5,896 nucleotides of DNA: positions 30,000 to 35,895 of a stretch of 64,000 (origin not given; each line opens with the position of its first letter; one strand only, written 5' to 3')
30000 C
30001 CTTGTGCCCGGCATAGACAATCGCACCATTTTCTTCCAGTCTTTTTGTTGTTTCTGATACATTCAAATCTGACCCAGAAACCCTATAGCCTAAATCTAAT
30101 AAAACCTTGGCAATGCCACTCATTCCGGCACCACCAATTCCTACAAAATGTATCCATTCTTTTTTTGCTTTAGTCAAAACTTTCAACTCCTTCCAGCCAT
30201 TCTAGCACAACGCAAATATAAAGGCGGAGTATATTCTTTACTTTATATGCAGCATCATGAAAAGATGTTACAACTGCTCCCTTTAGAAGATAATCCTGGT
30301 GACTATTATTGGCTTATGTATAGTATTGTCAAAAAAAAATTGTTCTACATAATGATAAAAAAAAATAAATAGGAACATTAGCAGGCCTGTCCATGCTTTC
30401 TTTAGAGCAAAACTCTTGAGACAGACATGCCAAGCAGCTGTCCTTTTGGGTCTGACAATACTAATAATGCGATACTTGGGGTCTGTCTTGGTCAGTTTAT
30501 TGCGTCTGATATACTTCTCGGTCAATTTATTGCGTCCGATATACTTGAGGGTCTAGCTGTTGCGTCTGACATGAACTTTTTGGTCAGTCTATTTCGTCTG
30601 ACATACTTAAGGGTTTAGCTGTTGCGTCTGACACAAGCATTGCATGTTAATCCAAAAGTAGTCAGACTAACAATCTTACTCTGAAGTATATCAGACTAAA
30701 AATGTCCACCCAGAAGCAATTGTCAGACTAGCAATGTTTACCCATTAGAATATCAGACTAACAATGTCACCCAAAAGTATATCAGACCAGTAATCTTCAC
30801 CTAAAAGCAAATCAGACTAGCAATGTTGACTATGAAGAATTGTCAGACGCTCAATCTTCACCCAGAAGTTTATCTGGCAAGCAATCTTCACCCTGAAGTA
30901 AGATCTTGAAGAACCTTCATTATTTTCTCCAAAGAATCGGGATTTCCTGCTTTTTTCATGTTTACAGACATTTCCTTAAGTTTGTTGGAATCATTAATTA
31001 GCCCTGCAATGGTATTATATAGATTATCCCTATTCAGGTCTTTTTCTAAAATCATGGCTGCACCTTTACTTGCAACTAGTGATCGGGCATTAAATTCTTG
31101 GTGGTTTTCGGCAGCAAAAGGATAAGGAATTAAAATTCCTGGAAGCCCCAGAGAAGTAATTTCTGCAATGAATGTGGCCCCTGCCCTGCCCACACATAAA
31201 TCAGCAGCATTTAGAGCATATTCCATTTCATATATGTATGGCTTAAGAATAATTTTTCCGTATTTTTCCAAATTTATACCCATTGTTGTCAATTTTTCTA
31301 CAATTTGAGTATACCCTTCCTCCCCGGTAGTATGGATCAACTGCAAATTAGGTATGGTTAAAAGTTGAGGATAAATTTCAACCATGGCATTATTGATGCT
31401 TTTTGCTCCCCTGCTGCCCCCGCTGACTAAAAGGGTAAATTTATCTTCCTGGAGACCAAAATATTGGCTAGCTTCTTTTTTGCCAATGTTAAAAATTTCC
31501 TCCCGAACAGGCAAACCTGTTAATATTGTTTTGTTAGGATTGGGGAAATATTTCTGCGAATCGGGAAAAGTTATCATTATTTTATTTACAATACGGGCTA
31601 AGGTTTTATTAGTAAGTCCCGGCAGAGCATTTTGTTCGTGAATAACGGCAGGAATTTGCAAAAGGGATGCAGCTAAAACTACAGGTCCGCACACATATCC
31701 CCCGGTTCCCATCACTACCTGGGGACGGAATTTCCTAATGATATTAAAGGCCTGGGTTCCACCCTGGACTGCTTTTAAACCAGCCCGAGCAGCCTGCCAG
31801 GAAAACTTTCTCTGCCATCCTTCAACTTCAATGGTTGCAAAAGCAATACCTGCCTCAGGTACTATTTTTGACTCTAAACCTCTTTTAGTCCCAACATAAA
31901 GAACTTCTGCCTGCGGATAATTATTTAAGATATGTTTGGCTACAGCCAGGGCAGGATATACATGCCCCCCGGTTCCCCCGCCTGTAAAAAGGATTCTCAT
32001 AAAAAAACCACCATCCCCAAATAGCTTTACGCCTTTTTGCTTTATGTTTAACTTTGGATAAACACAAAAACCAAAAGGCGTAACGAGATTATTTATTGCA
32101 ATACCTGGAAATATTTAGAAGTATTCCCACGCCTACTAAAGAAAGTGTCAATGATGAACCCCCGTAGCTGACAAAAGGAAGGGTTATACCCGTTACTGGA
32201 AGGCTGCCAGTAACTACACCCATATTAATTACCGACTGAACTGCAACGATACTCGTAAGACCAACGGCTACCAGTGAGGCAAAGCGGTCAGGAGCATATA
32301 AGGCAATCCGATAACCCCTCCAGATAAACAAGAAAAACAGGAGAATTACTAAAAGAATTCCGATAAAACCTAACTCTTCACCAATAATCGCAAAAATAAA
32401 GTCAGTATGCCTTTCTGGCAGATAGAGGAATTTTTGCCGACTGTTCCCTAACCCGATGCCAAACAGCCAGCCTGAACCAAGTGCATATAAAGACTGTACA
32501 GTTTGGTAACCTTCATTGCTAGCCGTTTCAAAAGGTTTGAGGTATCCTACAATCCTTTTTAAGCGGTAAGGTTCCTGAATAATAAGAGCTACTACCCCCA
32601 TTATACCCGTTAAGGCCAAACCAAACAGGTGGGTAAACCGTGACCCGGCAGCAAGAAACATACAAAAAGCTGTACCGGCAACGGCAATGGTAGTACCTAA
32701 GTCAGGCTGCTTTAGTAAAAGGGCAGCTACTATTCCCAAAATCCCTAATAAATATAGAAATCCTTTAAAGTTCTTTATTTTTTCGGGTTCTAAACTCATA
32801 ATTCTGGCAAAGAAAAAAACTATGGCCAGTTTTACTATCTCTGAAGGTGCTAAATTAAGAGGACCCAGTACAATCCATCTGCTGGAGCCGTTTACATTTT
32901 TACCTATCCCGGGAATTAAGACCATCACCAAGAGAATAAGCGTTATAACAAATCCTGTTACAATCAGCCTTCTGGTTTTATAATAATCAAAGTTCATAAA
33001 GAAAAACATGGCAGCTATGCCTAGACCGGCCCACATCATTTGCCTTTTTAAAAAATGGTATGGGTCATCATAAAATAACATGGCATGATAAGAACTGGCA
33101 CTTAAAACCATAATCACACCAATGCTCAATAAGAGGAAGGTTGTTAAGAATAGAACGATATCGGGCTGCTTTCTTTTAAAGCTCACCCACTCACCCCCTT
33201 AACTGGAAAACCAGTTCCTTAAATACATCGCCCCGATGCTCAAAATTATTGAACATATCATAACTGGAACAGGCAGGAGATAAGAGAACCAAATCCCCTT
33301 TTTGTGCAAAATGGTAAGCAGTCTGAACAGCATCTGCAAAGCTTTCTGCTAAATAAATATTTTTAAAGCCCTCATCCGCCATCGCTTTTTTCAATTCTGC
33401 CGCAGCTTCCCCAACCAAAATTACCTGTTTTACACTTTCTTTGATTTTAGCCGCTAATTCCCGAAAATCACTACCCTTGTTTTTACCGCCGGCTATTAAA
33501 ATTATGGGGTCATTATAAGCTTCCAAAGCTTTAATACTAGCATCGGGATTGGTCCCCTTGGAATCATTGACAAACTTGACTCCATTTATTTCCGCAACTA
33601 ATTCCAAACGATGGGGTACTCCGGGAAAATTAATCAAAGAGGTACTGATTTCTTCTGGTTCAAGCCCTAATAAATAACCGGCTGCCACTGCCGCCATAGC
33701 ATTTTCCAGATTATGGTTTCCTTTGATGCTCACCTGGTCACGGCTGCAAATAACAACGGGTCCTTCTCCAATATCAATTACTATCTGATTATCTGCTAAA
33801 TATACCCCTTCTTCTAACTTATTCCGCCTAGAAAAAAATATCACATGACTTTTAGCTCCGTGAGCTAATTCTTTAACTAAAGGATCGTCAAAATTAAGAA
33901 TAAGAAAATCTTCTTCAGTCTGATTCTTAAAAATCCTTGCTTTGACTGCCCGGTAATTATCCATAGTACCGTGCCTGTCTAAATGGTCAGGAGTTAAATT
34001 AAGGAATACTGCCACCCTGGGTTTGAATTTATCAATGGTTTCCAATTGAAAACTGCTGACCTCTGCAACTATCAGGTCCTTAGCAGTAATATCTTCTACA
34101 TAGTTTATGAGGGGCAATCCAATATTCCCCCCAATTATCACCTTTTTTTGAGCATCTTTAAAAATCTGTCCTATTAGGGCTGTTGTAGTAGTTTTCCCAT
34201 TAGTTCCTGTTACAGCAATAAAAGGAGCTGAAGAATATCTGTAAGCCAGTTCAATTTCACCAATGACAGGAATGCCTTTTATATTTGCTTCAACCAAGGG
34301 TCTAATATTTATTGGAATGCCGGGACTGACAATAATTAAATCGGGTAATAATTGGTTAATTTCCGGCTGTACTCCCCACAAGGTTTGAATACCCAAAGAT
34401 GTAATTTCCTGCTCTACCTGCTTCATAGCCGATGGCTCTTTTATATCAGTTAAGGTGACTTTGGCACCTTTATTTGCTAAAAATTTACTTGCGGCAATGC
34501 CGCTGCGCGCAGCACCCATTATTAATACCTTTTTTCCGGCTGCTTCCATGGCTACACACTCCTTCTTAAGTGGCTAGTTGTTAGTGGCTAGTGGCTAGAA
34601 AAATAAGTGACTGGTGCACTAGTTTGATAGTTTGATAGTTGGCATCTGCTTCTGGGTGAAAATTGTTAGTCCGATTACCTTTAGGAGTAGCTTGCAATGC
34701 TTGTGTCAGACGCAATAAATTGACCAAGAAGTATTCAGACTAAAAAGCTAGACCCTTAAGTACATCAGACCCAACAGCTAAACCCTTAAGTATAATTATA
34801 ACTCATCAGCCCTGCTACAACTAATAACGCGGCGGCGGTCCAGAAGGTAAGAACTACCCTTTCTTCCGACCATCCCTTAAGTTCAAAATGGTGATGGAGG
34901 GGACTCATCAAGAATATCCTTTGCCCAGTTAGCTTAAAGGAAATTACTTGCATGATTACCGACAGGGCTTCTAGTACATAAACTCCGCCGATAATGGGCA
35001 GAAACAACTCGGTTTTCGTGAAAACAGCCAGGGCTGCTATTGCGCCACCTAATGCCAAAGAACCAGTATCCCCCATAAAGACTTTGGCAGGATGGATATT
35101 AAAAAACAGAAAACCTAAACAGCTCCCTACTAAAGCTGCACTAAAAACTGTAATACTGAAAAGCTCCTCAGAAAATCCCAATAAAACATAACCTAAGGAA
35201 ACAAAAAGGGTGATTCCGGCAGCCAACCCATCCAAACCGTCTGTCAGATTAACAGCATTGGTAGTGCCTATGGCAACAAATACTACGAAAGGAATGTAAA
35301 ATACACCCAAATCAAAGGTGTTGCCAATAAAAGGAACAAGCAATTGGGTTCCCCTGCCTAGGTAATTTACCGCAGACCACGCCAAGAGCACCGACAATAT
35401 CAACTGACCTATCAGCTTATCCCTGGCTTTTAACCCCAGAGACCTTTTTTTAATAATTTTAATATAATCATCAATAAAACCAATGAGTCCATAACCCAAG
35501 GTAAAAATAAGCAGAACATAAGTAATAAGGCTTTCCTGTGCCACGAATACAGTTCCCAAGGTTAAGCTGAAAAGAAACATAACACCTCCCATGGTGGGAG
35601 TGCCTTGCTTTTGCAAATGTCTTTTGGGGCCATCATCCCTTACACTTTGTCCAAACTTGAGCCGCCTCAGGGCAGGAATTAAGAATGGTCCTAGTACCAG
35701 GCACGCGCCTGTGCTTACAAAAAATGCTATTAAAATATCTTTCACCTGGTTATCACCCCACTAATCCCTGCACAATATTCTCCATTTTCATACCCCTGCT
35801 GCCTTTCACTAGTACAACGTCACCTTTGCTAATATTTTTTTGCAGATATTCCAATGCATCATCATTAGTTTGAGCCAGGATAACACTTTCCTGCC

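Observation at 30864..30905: Repeat units supply the last codons and the stop codon of murG, mraY and recD2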

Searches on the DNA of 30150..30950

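Call 42: search_rna_families(source=window, start=30150, end=30950, threshold=evalue, max_evalue=1)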
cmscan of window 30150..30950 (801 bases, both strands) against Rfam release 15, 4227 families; matches with E-value up to 1: 0.
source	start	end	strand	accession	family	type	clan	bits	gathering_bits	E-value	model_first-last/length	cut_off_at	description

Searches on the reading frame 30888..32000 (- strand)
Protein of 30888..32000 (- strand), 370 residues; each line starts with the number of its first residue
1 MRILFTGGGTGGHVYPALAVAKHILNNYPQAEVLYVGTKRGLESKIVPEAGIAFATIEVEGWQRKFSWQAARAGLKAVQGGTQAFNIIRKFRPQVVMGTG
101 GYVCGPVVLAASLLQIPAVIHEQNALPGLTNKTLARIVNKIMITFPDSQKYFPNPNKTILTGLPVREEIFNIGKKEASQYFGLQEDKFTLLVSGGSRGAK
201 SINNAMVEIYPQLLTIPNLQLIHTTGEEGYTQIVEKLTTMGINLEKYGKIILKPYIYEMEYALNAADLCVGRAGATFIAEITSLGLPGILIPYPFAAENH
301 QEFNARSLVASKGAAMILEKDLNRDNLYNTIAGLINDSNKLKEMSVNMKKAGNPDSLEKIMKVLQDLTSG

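Call 14: find_related_loci(query=window:30891-32000:-, collection=genome_contigs, flank=10000)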
Query window:30891-32000:- (370 aa) in genome_contigs; peptide patterns used: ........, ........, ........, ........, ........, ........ (x = any residue, [..] = any of these).
35 stretches matched a pattern; 5 encode a relative of the query (tblastn E <= 1e-3); 5 distinct loci.
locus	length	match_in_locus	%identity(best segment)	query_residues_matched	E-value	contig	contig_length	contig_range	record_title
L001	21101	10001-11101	73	1-369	0e+0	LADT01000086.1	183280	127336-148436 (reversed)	MAG: Clostridiaceae bacterium BRH_c20a BRHa_1001135, whole genome shotgun sequence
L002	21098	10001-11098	72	1-366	0e+0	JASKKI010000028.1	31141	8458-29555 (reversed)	MAG: Clostridia bacterium isolate DJKA51_ANT-F21_bin.3 scaffold_183, whole genome shotgun sequence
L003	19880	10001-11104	71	1-368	0e+0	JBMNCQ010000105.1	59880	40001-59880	MAG: Peptococcaceae bacterium isolate Bins.048 NODE_1135, whole genome shotgun sequence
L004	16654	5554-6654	72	1-369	0e+0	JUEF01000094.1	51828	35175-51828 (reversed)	MAG: Peptococcaceae bacterium BICA1-8 BICA1a_1110492, whole genome shotgun sequence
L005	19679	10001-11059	36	1-361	4e-71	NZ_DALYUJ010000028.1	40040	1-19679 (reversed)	MAG: Chryseobacterium sp. isolate CTOTU47247 NODE_198_length_40040_cov_6.594273, whole genome shotgun sequence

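Call 16: find_encoding_contigs(protein=window:30888-32000:-, flank=10000, max_places=10)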
Protein window:30888-32000:- (370 aa): 1 contig read that carries it; 1 place shown.
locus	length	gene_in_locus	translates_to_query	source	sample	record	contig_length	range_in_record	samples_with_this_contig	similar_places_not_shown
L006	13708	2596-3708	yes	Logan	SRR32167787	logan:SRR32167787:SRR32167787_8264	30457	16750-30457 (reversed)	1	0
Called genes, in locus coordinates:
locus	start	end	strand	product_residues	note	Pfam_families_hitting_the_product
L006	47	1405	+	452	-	PF21799:MurD-like_N, PF08245:Mur_ligase_M, PF02875:Mur_ligase_C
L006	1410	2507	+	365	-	PF01098:FTSW_RODA_SPOVE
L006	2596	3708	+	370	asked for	PF03033:Glyco_transf_28, PF04101:Glyco_tran_28_C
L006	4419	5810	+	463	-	PF01225:Mur_ligase, PF08245:Mur_ligase_M, PF02875:Mur_ligase_C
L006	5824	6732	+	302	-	PF01565:FAD_binding_4, PF02873:MurB_C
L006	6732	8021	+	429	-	PF00275:EPSP_synthase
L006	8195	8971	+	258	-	PF08478:POTRA_1, PF03799:FtsQ_DivIB_C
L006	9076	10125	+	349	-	PF00091:Tubulin, PF12327:FtsZ_C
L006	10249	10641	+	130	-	PF00293:NUDIX, PF14815:NUDIX_4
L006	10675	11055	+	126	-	PF02537:CRCB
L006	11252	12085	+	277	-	PF12801:Fer4_5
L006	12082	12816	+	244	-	-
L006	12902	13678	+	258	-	PF00378:ECH_1, PF16113:ECH_2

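Call 77: search_protein_families(library=pfam, proteins=[window:30891-32000:-])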
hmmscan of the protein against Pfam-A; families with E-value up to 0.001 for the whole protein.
window:30891-32000:- (370 aa): 2 families
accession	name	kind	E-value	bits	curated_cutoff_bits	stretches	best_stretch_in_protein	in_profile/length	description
PF03033.26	Glyco_transf_28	-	8.3e-44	149.5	26.2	1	3-143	1-139/139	Glycosyltransferase family 28 N-terminal domain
PF04101.22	Glyco_tran_28_C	-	8.9e-37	127.1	22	1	189-357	1-163/166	Glycosyltransferase family 28 C-terminal domain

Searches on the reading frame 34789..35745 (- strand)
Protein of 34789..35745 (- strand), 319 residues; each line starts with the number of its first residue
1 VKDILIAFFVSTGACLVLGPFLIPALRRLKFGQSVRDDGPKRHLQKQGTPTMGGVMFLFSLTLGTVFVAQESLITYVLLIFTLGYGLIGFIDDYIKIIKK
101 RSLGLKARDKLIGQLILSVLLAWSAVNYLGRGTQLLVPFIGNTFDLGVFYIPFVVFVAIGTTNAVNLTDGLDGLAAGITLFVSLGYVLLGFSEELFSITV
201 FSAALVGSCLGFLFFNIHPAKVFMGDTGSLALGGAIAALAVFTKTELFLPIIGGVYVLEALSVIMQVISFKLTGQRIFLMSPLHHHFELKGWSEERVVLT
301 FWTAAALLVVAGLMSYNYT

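Call 47: find_homologous_proteins(query=window:34789-35745:-)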
Query window:34789-35745:- (319 aa): 8000 proteins with E <= 0.001 among 8000 candidates; the best 120 are listed.
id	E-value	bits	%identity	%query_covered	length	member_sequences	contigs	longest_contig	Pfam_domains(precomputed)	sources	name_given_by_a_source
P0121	4.9e-199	678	100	100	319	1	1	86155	PF00953.27,PF10555.15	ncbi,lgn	ncbi:MAG: phospho-N-acetylmuramoyl-pentapeptide-transferase [Bacillota bacterium]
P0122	2.2e-171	588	83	100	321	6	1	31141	PF00953.27,PF10555.15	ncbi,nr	ncbi:MAG: phospho-N-acetylmuramoyl-pentapeptide-transferase [Clostridia bacterium]|nr:phospho-N-acet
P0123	4.3e-168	577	82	100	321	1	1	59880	PF00953.27,PF10555.15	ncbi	ncbi:MAG: phospho-N-acetylmuramoyl-pentapeptide-transferase [Peptococcaceae bacterium]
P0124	1.2e-166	572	81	100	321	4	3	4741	PF00953.27,PF10555.15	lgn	-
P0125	8.0e-166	569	80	100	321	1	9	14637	PF00953.27,PF10555.15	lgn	-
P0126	8.0e-166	569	80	100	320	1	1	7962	PF00953.27,PF10555.15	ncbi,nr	ncbi:MAG: phospho-N-acetylmuramoyl-pentapeptide-transferase [Clostridia bacterium]|nr:phospho-N-acet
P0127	8.2e-166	569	80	100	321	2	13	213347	PF00953.27,PF10555.15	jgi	-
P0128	1.5e-165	568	80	99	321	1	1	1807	PF00953.27,PF10555.15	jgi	jgi:phospho-N-acetylmuramoyl-pentapeptide-transferase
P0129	3.0e-165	568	81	100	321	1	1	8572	PF00953.27,PF10555.15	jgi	-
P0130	4.2e-165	567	79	100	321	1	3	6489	PF00953.27,PF10555.15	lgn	-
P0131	2.3e-163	561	78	100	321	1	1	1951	PF00953.27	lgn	-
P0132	3.5e-163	561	80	100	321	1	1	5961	PF00953.27,PF10555.15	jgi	-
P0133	1.1e-162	559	78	100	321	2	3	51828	PF00953.27,PF10555.15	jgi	-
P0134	2.9e-162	558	79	100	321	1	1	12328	PF00953.27,PF10555.15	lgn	-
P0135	5.2e-162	557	80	96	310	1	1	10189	PF00953.27,PF10555.15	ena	-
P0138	2.0e-161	555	77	100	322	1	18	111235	PF00953.27,PF10555.15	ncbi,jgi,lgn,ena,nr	ncbi:MAG: phospho-N-acetylmuramoyl-pentapeptide-transferase [Clostridia bacterium]|nr:phospho-N-acet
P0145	2.9e-150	518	72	100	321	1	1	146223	PF00953.27,PF10555.15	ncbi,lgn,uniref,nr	ncbi:Phospho-N-acetylmuramoyl-pentapeptide-transferase [Desulfonispora thiosulfatigenes DSM 11270]|u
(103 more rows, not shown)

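Call 49: find_encoding_contigs(protein=P0145, flank=10000, max_places=2)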
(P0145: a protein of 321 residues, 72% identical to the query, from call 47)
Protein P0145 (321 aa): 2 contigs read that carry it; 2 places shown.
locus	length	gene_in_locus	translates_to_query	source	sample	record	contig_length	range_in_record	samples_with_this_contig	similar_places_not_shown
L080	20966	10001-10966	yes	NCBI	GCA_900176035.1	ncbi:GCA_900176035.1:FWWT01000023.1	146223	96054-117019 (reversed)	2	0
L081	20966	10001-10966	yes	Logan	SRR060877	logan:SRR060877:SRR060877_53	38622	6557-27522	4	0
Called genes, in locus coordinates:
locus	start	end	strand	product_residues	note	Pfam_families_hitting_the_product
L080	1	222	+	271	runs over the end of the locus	-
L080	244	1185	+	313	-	PF07261:DnaB_2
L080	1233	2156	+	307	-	PF01695:IstB_IS21, PF00308:Bac_DnaA (weak)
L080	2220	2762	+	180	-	PF06695:Sm_multidrug_ex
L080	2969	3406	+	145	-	PF02381:MraZ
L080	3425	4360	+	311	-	PF01795:Methyltransf_5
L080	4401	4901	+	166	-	PF04977:DivIC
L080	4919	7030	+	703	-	PF03717:PBP_dimer, PF00905:Transpeptidase, PF03793:PASTA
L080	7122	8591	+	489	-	PF01225:Mur_ligase, PF08245:Mur_ligase_M, PF02875:Mur_ligase_C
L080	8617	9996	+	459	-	PF01225:Mur_ligase, PF08245:Mur_ligase_M, PF02875:Mur_ligase_C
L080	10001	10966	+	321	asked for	PF10555:MraY_sig1 (weak), PF00953:Glycos_transf_4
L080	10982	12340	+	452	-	PF21799:MurD-like_N, PF08245:Mur_ligase_M, PF02875:Mur_ligase_C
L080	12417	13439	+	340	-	PF01098:FTSW_RODA_SPOVE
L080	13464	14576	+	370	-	PF03033:Glyco_transf_28, PF02684:LpxB (faint), PF04101:Glyco_tran_28_C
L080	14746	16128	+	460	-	PF01225:Mur_ligase, PF08245:Mur_ligase_M, PF02875:Mur_ligase_C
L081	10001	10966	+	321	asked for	PF10555:MraY_sig1 (weak), PF00953:Glycos_transf_4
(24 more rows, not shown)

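Call 50: find_encoding_contigs(protein=P0138, flank=10000, max_places=2)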
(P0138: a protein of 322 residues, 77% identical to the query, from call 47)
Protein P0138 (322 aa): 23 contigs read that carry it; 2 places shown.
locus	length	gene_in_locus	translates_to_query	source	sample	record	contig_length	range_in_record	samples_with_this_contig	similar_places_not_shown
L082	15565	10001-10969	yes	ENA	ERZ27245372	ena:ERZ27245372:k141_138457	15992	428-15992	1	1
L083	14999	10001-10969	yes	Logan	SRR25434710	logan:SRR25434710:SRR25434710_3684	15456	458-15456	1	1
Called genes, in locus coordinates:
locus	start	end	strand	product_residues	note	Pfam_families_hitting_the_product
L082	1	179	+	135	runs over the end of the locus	PF01597:GCV_H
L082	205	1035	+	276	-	-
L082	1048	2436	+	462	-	PF01134:GIDA (weak), PF01266:DAO (faint), PF07992:Pyr_redox_2, PF12831:FAD_oxidored, PF13738:Pyr_redox_3, PF00070:Pyr_redox, PF01262:AlaDh_PNT_C (weak), PF02852:Pyr_redox_dim, +3 more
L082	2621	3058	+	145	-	PF02381:MraZ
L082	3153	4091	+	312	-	PF01209:Ubie_methyltran (faint), PF01795:Methyltransf_5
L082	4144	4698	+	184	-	PF04977:DivIC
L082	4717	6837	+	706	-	PF03717:PBP_dimer, PF00905:Transpeptidase, PF03793:PASTA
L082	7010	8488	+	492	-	PF01225:Mur_ligase, PF08245:Mur_ligase_M, PF02875:Mur_ligase_C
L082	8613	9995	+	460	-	PF01225:Mur_ligase, PF08245:Mur_ligase_M, PF02875:Mur_ligase_C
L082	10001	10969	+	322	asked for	PF10555:MraY_sig1 (weak), PF00953:Glycos_transf_4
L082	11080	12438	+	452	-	PF21799:MurD-like_N, PF08245:Mur_ligase_M, PF02875:Mur_ligase_C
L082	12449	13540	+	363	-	PF01098:FTSW_RODA_SPOVE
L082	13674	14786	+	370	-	PF03033:Glyco_transf_28, PF04101:Glyco_tran_28_C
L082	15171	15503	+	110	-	PF01225:Mur_ligase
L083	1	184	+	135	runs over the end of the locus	PF01597:GCV_H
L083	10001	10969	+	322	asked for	PF10555:MraY_sig1 (weak), PF00953:Glycos_transf_4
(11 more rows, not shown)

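Call 51: find_encoding_contigs(protein=P0125, flank=10000, max_places=2)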
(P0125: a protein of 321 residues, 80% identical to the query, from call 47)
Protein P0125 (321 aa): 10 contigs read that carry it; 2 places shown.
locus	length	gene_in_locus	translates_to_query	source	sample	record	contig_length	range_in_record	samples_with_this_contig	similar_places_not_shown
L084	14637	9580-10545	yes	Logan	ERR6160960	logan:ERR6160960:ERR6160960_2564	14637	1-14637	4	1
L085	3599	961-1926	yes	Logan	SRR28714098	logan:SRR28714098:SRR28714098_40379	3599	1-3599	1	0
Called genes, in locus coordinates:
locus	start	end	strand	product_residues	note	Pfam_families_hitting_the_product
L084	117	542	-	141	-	PF11155:DUF2935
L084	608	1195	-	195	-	PF14344:DUF4397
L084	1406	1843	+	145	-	PF02381:MraZ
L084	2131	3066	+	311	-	PF01209:Ubie_methyltran (faint), PF01795:Methyltransf_5, PF13847:Methyltransf_31 (faint)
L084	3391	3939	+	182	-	PF04977:DivIC (weak)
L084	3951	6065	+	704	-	PF03717:PBP_dimer, PF00905:Transpeptidase, PF03793:PASTA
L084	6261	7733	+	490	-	PF01225:Mur_ligase, PF08245:Mur_ligase_M, PF02875:Mur_ligase_C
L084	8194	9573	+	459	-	PF01225:Mur_ligase, PF08245:Mur_ligase_M, PF02875:Mur_ligase_C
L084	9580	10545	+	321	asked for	PF10555:MraY_sig1 (faint), PF00953:Glycos_transf_4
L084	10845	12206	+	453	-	PF21799:MurD-like_N (weak), PF08245:Mur_ligase_M, PF02875:Mur_ligase_C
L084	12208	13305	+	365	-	PF01098:FTSW_RODA_SPOVE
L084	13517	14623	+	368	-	PF03033:Glyco_transf_28, PF04101:Glyco_tran_28_C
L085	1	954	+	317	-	?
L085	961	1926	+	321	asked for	PF10555:MraY_sig1 (faint), PF00953:Glycos_transf_4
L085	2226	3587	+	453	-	PF21799:MurD-like_N (weak), PF08245:Mur_ligase_M, PF02875:Mur_ligase_C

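Call 77: search_protein_families(library=pfam, proteins=[window:34789-35745:-])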
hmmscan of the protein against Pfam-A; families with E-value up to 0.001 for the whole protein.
window:34789-35745:- (319 aa): 2 families
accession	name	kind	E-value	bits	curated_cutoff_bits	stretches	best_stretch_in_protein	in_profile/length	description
PF00953.26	Glycos_transf_4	-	9.8e-39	133.3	27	1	77-242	3-158/160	Glycosyl transferase family 4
PF10555.14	MraY_sig1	-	3.7e-06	26.6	20.1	1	46-58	1-13/13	Phospho-N-acetylmuramoyl-pentapeptide-transferase signature 1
